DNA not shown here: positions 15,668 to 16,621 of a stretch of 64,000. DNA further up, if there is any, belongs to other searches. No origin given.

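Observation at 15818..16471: PEP-CTERM exosortase substrate carried as cargo on the mobile element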

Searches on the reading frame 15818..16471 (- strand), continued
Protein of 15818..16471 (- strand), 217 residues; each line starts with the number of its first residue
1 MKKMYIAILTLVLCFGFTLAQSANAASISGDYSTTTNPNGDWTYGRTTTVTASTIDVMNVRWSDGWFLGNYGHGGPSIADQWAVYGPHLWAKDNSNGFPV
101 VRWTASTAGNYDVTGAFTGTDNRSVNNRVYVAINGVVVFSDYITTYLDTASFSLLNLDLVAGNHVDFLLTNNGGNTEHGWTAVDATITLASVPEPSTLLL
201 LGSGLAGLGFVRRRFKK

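Call 26: find_encoding_contigs(protein=P0074, flank=10000, max_places=3)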
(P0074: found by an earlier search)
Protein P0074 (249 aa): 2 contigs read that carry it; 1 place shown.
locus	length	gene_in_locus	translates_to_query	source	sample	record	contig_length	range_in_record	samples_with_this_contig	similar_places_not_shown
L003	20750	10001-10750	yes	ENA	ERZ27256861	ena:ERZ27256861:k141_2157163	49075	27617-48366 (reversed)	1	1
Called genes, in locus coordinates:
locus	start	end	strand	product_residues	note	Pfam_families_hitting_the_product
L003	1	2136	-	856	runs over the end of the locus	PF13620:CarboxypepD_reg, PF13715:CarbopepD_reg_2, PF17210:SdrD_B, PF22904:NOMO1-like_2nd (faint), PF25183:OMP_b-brl_4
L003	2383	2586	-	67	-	-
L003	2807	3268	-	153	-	PF04519:Bactofilin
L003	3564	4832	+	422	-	PF13433:Peripla_BP_5, PF13458:Peripla_BP_6, PF01094:ANF_receptor (weak)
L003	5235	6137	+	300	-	-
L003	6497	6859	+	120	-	PF03992:ABM (weak)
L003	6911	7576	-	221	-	-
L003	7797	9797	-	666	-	PF00486:Trans_reg_C, PF21033:RMD1-3 (faint), PF00515:TPR_1 (faint), PF07719:TPR_2 (faint), PF13181:TPR_8 (faint), PF13414:TPR_11 (faint), PF13432:TPR_16, PF14559:TPR_19, +3 more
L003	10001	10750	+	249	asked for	PF07589:PEP_exosort_dom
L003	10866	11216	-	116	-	PF13442:Cytochrome_CBB3 (faint)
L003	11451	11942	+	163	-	-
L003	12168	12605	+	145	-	-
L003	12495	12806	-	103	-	-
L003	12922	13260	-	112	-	-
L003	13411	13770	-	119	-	PF07238:PilZ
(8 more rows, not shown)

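Call 30: search_protein_families(library=phrogs, proteins=[window:15818-16471:-], max_evalue=0.001)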
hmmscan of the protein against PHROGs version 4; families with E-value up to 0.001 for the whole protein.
window:15818-16471:- (217 aa): 0 families

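Call 31: search_protein_families(library=padloc, proteins=[window:15818-16471:-], max_evalue=0.01)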
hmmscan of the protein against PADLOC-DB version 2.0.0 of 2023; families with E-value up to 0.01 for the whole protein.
window:15818-16471:- (217 aa): 0 families

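Call 36: predict_structure(alignment_id=A2)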
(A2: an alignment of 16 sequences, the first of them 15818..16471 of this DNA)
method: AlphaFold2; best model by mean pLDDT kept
length: 217 residues; sequences in the alignment: 16
mean_pLDDT: 85.8   pTM: 0.79
mean pLDDT of the five models: 85.8, 85.4, 84.3, 81.8, 78.9
residues with pLDDT >= 90: 123; 70-90: 52; 50-70: 42; < 50: 0
segments of 3 or more residues with pLDDT < 50: none
pLDDT, mean of each block of 10 residues (from residue 1): 62 60 82 90 94 92 82 74 77 81 95 96 92 98 95 97 96 80 95 72 88 89
secondary structure, 60 per line:
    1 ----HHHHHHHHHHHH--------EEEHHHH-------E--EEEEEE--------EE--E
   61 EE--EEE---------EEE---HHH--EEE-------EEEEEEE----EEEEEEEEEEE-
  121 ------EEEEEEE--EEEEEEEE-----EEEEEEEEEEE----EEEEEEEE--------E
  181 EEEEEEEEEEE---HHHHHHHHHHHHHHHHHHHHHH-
elements in order: H5-16 E25-27 H28-31 E42-47 E60-62 E65-67 E77-79 E88-90 E98-104 E109-119 E127-133 E136-143 E149-159 E164-171 E180-191 H195-216

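Call 56: search_dna_similar(query=window:15818-16471:-, collection=phages, mode=protein, max_evalue=0.01)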
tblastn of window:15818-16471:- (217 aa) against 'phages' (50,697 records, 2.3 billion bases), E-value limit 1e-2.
No match.

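Call 57: search_dna_similar(query=window:15818-16471:-, collection=plasmids, mode=protein, max_evalue=0.01)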
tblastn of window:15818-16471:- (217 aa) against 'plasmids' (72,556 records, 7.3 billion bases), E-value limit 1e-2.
No match.

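Call 64: search_solved_structures(query=A2, max_evalue=1)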
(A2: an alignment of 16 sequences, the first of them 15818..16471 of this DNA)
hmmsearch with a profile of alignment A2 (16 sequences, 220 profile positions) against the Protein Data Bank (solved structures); distinct sequences matched with E-value up to 1: 13.
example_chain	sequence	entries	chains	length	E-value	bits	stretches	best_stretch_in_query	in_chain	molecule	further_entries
6qe7_A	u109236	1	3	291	0.00025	24.3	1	98-173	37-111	Anti-sigma-I factor RsgI3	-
6qdi_A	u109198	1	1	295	0.00097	22.4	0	85-185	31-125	PA14 domain-containing protein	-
6tkx_A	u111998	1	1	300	0.0036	20.5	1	61-196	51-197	Carbohydrate esterase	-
6xyc_A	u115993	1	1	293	0.0039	20.4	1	61-196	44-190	Acetyl xylan esterase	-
4qq2_A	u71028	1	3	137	0.052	16.7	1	104-185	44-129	C1q-related factor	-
9lkk_A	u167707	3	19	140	0.053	16.7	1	104-185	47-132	C1q-related factor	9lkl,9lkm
4d7y_A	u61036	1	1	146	0.058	16.6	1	104-185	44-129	C1Q-RELATED FACTOR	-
7ouu_A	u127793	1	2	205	0.073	16.2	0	90-122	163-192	Isoform 2 of Filamin-C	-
7ouv_A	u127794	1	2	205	0.076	16.2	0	90-122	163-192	Isoform 2 of Filamin-C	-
7p0e_A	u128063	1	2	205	0.12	15.5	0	91-122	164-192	Isoform 2 of Filamin-C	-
8j3y_A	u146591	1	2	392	0.42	13.7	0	124-167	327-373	Putative polysaccharide-binding protein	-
8j3x_A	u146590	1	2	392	0.42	13.7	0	124-167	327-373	Putative polysaccharide-binding protein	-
6kol_A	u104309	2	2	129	0.87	12.7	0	59-125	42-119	Blue (Type 1) copper domain protein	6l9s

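Call 65: fold_search(model_id=the predicted structure, library=viral)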
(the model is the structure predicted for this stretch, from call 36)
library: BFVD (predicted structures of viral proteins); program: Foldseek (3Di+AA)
matches with E <= 10: 1943; with E <= 0.001: 305
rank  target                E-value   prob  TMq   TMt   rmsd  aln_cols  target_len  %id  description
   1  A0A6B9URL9            1.8e-06  1.00  0.36  0.14  11.0       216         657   13  (no name in the UniProt tables at hand)
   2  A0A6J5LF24            2.2e-06  1.00  0.35  0.21  11.1       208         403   15  Uncharacterized protein [uncultured Caudovirales phage]
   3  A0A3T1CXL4            2.3e-06  1.00  0.35  0.35   9.9       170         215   15  C1q domain-containing protein [Acanthamoeba castellanii medusavirus J1]
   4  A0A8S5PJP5            2.4e-06  1.00  0.30  0.10  11.1       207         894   13  BppU domain protein (Fragment) [Siphoviridae sp. ctRcp9]
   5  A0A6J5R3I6            6.7e-06  1.00  0.33  0.24  10.2       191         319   14  Uncharacterized protein [uncultured Caudovirales phage]
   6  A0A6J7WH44            7.8e-06  1.00  0.31  0.22  12.8       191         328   18  Uncharacterized protein [uncultured Caudovirales phage]
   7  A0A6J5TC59            8.2e-06  1.00  0.35  0.39  10.9       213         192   12  Uncharacterized protein [uncultured Caudovirales phage]
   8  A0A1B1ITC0            9.1e-06  1.00  0.30  0.34  12.7       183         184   17  (no name in the UniProt tables at hand)
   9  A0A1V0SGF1            9.6e-06  1.00  0.33  0.19   3.0       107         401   22  Collagen triple helix repeat motif-containing protein [Hokovirus HKV1]
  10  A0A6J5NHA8            1.2e-05  1.00  0.33  0.12  15.3       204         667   14  Collagen triple helix repeat [uncultured Caudovirales phage]
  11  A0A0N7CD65            1.3e-05  1.00  0.35  0.35  10.6       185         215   14  (no name in the UniProt tables at hand)
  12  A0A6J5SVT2            1.5e-05  1.00  0.33  0.27   9.0       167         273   16  Uncharacterized protein [uncultured Caudovirales phage]
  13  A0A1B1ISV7            1.6e-05  1.00  0.34  0.26  16.6       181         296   13  (no name in the UniProt tables at hand)
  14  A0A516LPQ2            1.8e-05  1.00  0.30  0.11   8.7       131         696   16  (no name in the UniProt tables at hand)
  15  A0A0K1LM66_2          1.8e-05  1.00  0.34  0.11  14.7       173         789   15  Tail fiber protein [Caulobacter phage Seuss]
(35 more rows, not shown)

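Call 78: find_encoding_contigs(protein=P0017, flank=10000, max_places=2)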
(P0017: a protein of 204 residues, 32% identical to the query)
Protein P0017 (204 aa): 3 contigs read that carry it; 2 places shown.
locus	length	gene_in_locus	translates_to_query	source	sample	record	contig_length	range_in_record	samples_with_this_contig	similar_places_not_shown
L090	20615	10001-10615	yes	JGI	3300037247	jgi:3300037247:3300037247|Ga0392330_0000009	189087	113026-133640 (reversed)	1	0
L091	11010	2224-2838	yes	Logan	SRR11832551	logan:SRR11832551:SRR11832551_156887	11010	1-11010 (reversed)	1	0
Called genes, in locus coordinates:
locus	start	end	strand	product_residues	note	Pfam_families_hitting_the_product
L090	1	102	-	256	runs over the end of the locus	PF01311:Bac_export_1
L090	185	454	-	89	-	PF01313:Bac_export_3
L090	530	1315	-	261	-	PF00813:FliP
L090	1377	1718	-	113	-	PF04347:FliO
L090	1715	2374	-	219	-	PF01052:FliMN_C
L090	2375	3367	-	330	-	PF02154:FliM, PF01052:FliMN_C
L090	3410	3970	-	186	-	PF03748:FliL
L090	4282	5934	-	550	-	PF00460:Flg_bb_rod (weak), PF22692:LlgE_F_G_D1, PF07559:FlgE_D2, PF06429:Flg_bbr_C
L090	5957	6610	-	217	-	PF03963:FlgD, PF13861:FLgD_tudor (weak), PF13860:FlgD_ig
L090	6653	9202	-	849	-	PF02120:Flg_hook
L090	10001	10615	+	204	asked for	PF07589:PEP_exosort_dom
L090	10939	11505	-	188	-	-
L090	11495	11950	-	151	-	PF02050:FliJ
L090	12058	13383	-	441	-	PF00006:ATP-synt_ab, PF18269:T3SS_ATPase_C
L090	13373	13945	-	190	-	PF06635:T3SS_SCTL, PF02108:FliH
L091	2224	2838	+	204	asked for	PF07589:PEP_exosort_dom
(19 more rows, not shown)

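Call 79: find_encoding_contigs(protein=P0013, flank=10000, max_places=2)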
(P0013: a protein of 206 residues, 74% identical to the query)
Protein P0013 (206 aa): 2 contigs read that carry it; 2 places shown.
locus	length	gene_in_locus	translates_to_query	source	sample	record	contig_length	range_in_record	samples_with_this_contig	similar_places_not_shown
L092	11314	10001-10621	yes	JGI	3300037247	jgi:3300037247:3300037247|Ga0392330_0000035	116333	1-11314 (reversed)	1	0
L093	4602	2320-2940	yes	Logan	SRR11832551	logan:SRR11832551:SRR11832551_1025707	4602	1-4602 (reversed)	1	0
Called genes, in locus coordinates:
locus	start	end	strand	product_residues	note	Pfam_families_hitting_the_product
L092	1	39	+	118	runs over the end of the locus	PF02482:Ribosomal_S30AE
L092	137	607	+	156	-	PF00359:PTS_EIIA_2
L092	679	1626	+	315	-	PF02603:Hpr_kinase_N, PF07475:Hpr_kinase_C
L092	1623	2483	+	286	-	PF03668:RapZ-like_N, PF22740:PapZ_C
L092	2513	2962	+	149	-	PF03610:EIIA-man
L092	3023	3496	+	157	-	PF03830:PTSIIB_sorb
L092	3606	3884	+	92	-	PF00381:PTS-HPr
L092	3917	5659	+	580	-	PF05524:PEP-utilisers_N, PF00391:PEP-utilizers, PF02896:PEP-utilizers_C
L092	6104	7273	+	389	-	PF00438:S-AdoMet_synt_N, PF02772:S-AdoMet_synt_M, PF02773:S-AdoMet_synt_C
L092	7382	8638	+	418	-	PF05221:AdoHcyase, PF02826:2-Hacid_dh_C, PF00670:AdoHcyase_NAD, PF07991:KARI_N (weak)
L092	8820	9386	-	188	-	PF00462:Glutaredoxin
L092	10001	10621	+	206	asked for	PF07589:PEP_exosort_dom (weak)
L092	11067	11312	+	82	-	?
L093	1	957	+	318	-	?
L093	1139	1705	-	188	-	PF00462:Glutaredoxin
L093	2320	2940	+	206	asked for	PF07589:PEP_exosort_dom (weak)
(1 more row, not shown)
